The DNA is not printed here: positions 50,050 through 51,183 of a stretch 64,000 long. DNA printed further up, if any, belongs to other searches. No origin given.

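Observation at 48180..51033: Pycsar-like operon with two different cyclases flanking one TM effector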

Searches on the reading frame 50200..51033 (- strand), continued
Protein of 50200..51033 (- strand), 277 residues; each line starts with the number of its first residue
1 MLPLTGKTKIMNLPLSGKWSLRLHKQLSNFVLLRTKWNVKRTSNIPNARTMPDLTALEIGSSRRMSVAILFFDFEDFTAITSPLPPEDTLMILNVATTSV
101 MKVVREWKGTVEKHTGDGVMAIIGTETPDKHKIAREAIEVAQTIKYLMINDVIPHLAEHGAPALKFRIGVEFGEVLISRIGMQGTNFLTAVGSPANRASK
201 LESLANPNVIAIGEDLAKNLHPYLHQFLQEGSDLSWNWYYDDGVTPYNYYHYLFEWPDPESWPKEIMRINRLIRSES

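Call 50: search_solved_structures(query=window:50200-51033:-, max_evalue=0.001, show_alignments=5)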
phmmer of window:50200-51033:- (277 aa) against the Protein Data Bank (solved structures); distinct sequences matched with E-value up to 0.001: 25.
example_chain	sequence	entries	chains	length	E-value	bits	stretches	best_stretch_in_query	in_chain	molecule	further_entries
1wc1_A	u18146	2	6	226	3.1e-13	53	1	45-217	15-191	ADENYLATE CYCLASE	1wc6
6fht_A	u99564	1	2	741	7.3e-13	51.8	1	53-212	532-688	Bacteriophytochrome,Adenylate cyclase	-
2w01_A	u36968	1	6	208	1.1e-12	51.2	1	59-212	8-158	ADENYLATE CYCLASE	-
1wc0_A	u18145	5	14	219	5.4e-12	48.9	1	67-217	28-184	ADENYLATE CYCLASE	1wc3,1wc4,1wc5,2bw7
6yii_A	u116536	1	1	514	8.8e-11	45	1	46-213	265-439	Transcriptional regulator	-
7r65_A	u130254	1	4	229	2.3e-09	40.3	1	35-215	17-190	Adenylate/guanylate cyclase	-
3r5g_A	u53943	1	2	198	6.5e-09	38.8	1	63-214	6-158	CyaB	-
8jsf_A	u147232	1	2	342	2.3e-08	37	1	66-256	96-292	cytidylate cyclase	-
5x4t_A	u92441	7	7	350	1.4e-05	27.9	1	67-206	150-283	Photoactivated adenylyl cyclase | Family 3 adenylate cyclase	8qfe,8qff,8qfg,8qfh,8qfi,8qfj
9f1z_A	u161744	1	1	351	1.4e-05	27.9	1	67-206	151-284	Family 3 adenylate cyclase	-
5mbg_A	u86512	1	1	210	1.6e-05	27.7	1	68-206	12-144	Beta subunit of photoactivated adenylyl cyclase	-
5x4u_A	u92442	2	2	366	1.6e-05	27.7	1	67-206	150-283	Photoactivated adenylyl cyclase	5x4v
4yus_A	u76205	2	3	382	1.7e-05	27.6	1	67-206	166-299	Family 3 adenylate cyclase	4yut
9f1w_A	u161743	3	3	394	1.8e-05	27.5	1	67-206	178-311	Family 3 adenylate cyclase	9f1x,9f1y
4ni2_A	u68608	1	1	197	3.8e-05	26.5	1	63-213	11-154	Guanylate cyclase soluble subunit alpha-3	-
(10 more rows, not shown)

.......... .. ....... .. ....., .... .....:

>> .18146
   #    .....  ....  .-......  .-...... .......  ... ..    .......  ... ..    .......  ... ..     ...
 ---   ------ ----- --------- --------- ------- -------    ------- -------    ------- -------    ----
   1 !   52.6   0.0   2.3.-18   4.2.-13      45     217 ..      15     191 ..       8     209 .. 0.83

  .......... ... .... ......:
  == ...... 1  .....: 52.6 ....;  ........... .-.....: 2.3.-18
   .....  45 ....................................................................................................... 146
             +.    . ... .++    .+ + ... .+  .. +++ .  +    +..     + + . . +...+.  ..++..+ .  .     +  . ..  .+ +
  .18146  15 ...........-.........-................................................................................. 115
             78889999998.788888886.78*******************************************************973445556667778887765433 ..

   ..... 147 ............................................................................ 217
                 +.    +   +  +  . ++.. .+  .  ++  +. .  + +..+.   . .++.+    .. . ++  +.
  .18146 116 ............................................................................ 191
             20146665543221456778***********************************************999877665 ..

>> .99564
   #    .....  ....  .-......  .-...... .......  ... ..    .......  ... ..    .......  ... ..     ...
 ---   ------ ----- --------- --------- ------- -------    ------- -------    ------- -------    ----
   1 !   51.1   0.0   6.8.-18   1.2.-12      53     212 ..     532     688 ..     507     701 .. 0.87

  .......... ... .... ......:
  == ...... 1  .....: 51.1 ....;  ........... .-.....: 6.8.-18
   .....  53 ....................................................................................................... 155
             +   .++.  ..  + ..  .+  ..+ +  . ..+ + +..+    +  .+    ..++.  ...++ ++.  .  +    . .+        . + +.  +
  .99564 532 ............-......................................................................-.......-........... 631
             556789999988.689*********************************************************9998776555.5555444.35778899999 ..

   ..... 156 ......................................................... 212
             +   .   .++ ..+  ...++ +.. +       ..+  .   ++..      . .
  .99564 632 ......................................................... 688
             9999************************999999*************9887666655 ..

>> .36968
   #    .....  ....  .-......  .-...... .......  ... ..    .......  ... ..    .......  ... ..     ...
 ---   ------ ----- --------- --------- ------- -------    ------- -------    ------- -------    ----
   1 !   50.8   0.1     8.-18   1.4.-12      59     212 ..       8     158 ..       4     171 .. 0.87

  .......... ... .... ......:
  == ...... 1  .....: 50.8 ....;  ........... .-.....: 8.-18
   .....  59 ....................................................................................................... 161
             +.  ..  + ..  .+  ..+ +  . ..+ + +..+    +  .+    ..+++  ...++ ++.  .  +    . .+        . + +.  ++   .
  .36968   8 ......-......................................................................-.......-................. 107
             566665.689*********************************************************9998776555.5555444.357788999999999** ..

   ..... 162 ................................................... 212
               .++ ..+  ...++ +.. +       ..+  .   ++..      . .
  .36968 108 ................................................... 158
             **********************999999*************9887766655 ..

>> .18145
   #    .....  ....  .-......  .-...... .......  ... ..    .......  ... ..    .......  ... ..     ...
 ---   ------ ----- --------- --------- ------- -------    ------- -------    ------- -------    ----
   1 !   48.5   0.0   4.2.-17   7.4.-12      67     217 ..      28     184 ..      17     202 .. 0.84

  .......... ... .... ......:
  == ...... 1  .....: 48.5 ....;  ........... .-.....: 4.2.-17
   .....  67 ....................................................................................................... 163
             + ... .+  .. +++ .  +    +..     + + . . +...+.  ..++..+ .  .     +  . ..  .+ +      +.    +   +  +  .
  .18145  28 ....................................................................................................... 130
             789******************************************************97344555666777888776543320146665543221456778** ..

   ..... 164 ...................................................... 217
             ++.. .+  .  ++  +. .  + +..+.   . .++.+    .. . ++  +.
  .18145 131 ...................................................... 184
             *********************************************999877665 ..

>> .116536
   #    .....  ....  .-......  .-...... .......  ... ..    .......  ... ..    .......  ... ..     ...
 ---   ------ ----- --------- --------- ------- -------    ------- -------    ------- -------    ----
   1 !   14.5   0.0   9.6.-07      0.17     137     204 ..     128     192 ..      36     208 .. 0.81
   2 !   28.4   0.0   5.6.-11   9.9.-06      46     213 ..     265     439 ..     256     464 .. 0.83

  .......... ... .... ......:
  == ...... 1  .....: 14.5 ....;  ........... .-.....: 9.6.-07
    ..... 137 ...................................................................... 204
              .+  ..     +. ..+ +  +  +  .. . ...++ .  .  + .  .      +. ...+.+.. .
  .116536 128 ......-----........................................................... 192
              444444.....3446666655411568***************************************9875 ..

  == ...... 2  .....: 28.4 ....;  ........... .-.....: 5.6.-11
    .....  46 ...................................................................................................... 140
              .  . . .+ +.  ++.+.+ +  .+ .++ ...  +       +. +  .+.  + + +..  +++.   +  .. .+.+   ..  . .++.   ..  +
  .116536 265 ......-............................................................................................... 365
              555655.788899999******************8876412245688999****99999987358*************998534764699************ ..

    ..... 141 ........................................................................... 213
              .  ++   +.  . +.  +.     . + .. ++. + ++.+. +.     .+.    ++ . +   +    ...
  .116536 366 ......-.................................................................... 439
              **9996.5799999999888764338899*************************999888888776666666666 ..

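Call 54: predict_structure(alignment_id=A1)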
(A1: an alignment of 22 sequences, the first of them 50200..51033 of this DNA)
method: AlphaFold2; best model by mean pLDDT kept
length: 277 residues; sequences in the alignment: 22
mean_pLDDT: 90.0   pTM: 0.83
mean pLDDT of the five models: 90.0, 82.7, 81.5, 78.8, 76.4
residues with pLDDT >= 90: 180; 70-90: 83; 50-70: 11; < 50: 3
segments of 3 or more residues with pLDDT < 50: 1-3
pLDDT, mean of each block of 10 residues (from residue 1): 53 83 95 87 81 77 93 95 95 95 95 83 92 97 97 96 97 91 81 93 97 98 96 94 94 91 88 82
secondary structure, 60 per line:
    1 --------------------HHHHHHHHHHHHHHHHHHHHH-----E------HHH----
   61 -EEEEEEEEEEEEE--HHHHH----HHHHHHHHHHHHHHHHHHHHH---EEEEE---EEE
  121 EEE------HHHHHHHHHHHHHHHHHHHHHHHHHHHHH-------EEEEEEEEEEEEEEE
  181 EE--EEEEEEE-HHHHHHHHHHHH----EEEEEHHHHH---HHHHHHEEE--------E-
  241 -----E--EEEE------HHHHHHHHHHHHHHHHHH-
elements in order: H21-41 E62-74 H77-81 H86-106 E110-114 E118-123 H130-158 E166-182 E185-191 H193-204 E209-213 H214-218 H222-227 E228-230 E249-252 H259-276

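Call 56: fold_search(model_id=the predicted structure, library=pdb)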
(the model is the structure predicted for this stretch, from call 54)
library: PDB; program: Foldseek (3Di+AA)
matches with E <= 10: 917; with E <= 0.001: 206
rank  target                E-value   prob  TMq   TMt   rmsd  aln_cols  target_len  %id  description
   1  2w01_C                6.2e-16  1.00  0.61  0.83   3.0       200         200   22  Crystal structure of the guanylyl cyclase Cya2 (released 2008-09-30)
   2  2w01_B                7.0e-16  1.00  0.61  0.84   2.9       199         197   22  Crystal structure of the guanylyl cyclase Cya2 (released 2008-09-30)
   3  1wc1_C                1.2e-15  1.00  0.60  0.85   2.6       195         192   24  Soluble adenylyl cyclase CyaC from S. platensis in complex with Rp- ATPalphaS (released 2004-12-20)
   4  1wc1_A                2.2e-15  1.00  0.60  0.83   2.7       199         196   23  Soluble adenylyl cyclase CyaC from S. platensis in complex with Rp- ATPalphaS (released 2004-12-20)
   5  1wc1_B                2.3e-15  1.00  0.60  0.84   2.5       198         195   23  Soluble adenylyl cyclase CyaC from S. platensis in complex with Rp- ATPalphaS (released 2004-12-20)
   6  1wc3_B                3.3e-15  1.00  0.59  0.82   2.8       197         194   23  Soluble adenylyl cyclase CyaC from S. platensis in complex with alpha, beta-methylene-ATP and Strontium (released 2004-12-20)
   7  1wc0_A                4.2e-15  1.00  0.58  0.79   3.1       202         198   23  Soluble adenylyl cyclase CyaC from S. platensis in complex with alpha, beta-methylene-ATP (released 2004-12-20)
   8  2w01_D                6.0e-15  1.00  0.61  0.83   3.1       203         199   22  Crystal structure of the guanylyl cyclase Cya2 (released 2008-09-30)
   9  2bw7_B                6.3e-15  1.00  0.59  0.84   2.9       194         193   23  A novel mechanism for adenylyl cyclase inhibition from the crystal structure of its complex with catechol estrogen (released 2005-07-20)
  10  3r5g_B                6.3e-15  1.00  0.61  0.84   3.4       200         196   20  Crystal structure of the adenylyl cyclase CyaB from P. aeruginosa (released 2012-01-11)
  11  1wc0_B                9.6e-15  1.00  0.59  0.82   2.8       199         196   23  Soluble adenylyl cyclase CyaC from S. platensis in complex with alpha, beta-methylene-ATP (released 2004-12-20)
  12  2w01_A                1.2e-14  1.00  0.61  0.82   3.1       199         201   21  Crystal structure of the guanylyl cyclase Cya2 (released 2008-09-30)
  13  1wc4_B                1.4e-14  1.00  0.60  0.83   2.8       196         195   23  Soluble adenylyl cyclase CyaC from S. platensis in complex with alpha, beta-methylene-ATP and Europium (released 2004-12-20)
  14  3r5g_A                1.7e-14  1.00  0.60  0.83   3.5       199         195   21  Crystal structure of the adenylyl cyclase CyaB from P. aeruginosa (released 2012-01-11)
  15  7r65_A                2.2e-14  1.00  0.64  0.76   3.8       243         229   18  Crystal structure of a bacterial cyclic UMP synthase from Burkholderia cepacia LK29 (released 2021-10-13)
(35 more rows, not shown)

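Call 66: search_protein_families(library=pfam, proteins=[L098:5033-7456:+, L098:643-1128:+, L098:1391-1678:+, L098:26-424:+, L098:4067-4945:+, L098:2165-2749:+], max_evalue=0.01)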
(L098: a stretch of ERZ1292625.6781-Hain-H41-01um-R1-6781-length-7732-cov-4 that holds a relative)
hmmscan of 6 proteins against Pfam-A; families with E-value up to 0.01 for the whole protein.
L098:5033-7456:+ (807 aa): 0 families

L098:643-1128:+ (161 aa): 2 families
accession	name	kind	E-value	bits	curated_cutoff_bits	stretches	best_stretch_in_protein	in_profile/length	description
PF13470.12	PIN_3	-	0.00037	21.7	27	1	11-123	1-114/115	PIN domain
PF16289.11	PIN_12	-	0.001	19.9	32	1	12-57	1-47/172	PIN domain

L098:1391-1678:+ (95 aa): 0 families

L098:26-424:+ (132 aa): 0 families

L098:4067-4945:+ (292 aa): 2 families
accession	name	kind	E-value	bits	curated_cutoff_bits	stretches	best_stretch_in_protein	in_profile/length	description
PF00211.25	Guanylate_cyc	-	7.9e-16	58.6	21.9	1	84-241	8-158/183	Adenylate and Guanylate cyclase catalytic domain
PF00990.26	GGDEF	-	0.0054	16.9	23.8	0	57-145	3-92/161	Diguanylate cyclase, GGDEF domain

L098:2165-2749:+ (194 aa): 1 family
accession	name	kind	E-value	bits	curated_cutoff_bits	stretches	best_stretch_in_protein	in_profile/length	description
PF18967.5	PycTM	-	5.9e-10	39.9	27.2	1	75-172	9-107/107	Pycsar effector protein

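Call 77: find_encoding_contigs(protein=P0005, flank=5000, max_places=1)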
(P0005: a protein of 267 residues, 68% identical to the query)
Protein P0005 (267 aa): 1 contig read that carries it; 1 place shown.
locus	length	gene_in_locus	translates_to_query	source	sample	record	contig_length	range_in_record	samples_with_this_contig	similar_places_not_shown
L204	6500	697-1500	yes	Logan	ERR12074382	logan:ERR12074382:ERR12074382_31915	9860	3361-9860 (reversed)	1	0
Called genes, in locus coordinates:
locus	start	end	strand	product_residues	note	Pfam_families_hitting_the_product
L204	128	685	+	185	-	PF18967:PycTM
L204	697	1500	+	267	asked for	PF00211:Guanylate_cyc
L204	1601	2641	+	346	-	PF00069:Pkinase, PF07714:PK_Tyr_Ser-Thr, PF19974:TCAD9 (weak)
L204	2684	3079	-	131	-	PF13649:Methyltransf_25 (weak)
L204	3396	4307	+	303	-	PF00892:EamA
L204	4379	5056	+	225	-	PF00702:Hydrolase, PF13419:HAD_2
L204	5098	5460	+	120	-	PF01844:HNH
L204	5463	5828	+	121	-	PF19661:DUF6164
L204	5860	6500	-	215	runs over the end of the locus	PF11249:DUF3047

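Call 78: find_encoding_contigs(protein=P0021, flank=5000, max_places=1)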
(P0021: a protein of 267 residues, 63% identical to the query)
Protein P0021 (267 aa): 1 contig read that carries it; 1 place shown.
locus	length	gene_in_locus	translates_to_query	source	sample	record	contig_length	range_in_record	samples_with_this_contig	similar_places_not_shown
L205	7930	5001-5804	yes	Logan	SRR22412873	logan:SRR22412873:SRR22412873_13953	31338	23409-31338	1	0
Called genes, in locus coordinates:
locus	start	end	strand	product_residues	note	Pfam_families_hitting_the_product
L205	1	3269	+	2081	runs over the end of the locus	PF00270:DEAD, PF04851:ResIII (weak), PF27116:YjiV_N, PF00271:Helicase_C, PF09369:MZB (weak)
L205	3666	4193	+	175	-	PF18967:PycTM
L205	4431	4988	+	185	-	PF18967:PycTM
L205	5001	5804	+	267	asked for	PF00211:Guanylate_cyc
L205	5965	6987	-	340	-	PF00589:Phage_integrase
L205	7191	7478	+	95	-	PF26016:ExoI_C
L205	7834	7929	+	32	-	?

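Call 79: find_encoding_contigs(protein=P0042, flank=5000, max_places=1)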
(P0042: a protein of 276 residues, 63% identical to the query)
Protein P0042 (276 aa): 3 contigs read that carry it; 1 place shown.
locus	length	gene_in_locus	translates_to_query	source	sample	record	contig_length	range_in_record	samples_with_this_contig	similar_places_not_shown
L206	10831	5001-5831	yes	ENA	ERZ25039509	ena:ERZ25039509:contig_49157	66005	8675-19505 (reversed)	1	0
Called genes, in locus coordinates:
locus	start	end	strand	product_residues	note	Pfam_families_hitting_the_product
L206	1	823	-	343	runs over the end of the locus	PF08545:ACP_syn_III, PF08541:ACP_syn_III_C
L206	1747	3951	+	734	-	PF00317:Ribonuc_red_lgN, PF02867:Ribonuc_red_lgC, PF12637:TSCPD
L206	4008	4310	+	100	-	PF01541:GIY-YIG (faint)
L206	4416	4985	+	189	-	PF18967:PycTM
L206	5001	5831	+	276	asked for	PF00211:Guanylate_cyc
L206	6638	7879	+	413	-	PF01594:AI-2E_transport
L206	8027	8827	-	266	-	-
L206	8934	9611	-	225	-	PF04028:DUF374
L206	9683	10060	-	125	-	PF09350:DJC28_CD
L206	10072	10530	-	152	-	PF01668:SmpB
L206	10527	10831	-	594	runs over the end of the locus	PF05524:PEP-utilisers_N, PF00391:PEP-utilizers, PF02896:PEP-utilizers_C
